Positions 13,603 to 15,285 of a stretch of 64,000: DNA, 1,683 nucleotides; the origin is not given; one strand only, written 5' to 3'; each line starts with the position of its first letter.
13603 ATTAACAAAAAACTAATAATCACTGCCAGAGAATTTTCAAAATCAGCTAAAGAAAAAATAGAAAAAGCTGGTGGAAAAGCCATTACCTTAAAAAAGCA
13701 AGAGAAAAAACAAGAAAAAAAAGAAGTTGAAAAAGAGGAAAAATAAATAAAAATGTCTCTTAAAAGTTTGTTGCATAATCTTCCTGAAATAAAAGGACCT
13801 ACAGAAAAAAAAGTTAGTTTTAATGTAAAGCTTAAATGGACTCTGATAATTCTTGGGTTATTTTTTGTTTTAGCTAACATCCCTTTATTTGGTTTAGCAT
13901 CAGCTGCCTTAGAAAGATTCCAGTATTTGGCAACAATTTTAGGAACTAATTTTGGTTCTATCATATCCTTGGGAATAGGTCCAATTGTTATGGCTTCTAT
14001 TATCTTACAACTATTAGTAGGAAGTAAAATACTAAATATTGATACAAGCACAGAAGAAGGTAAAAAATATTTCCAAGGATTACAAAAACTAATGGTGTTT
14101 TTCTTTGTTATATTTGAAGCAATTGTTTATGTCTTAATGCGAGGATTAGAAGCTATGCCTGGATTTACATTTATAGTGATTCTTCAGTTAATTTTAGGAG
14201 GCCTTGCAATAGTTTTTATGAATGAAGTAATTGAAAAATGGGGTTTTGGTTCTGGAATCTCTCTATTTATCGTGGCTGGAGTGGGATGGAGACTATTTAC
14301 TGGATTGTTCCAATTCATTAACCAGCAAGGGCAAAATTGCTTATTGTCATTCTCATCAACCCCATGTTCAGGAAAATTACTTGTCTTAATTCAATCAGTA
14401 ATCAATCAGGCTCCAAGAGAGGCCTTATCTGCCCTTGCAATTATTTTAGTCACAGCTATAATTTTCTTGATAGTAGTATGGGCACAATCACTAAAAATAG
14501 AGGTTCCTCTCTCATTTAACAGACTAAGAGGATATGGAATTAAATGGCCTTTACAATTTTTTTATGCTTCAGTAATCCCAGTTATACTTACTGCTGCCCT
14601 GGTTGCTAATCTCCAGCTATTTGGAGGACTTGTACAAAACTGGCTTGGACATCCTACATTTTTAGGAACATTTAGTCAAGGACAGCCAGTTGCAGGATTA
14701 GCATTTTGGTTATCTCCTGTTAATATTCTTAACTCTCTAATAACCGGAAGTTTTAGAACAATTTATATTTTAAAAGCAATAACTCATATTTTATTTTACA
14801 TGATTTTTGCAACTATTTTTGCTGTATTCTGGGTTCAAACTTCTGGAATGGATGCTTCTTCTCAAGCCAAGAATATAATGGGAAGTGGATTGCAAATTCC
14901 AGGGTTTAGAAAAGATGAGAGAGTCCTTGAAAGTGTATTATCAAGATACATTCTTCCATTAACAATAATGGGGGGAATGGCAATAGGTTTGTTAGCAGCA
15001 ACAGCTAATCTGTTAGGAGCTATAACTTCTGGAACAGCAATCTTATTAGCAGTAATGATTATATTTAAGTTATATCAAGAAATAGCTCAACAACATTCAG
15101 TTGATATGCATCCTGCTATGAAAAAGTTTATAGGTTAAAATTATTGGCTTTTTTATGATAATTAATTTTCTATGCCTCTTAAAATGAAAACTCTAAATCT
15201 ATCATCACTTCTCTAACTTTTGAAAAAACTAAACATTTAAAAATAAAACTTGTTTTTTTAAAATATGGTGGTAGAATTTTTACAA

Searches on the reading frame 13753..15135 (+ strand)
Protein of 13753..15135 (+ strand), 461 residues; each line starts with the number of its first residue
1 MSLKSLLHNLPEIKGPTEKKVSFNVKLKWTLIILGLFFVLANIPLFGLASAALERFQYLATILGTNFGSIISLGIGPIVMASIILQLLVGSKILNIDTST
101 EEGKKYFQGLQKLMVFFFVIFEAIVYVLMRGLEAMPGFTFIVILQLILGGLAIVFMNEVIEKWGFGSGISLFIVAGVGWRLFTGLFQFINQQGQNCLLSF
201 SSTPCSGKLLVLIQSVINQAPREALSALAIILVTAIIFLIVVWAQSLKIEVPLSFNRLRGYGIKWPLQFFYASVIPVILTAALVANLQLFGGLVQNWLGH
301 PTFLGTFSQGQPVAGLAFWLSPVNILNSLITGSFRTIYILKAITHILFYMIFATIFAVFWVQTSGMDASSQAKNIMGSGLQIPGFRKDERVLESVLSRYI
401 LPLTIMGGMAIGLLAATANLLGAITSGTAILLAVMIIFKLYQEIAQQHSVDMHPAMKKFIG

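Call 31: search_protein_families(library=pfam, proteins=[window:13753-15135:+], max_evalue=0.0001)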
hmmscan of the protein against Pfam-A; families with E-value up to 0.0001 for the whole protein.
window:13753-15135:+ (461 aa): 1 family
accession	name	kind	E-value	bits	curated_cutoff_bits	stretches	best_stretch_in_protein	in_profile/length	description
PF00344.25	SecY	-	1.2e-60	206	32.2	1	69-441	1-306/306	SecY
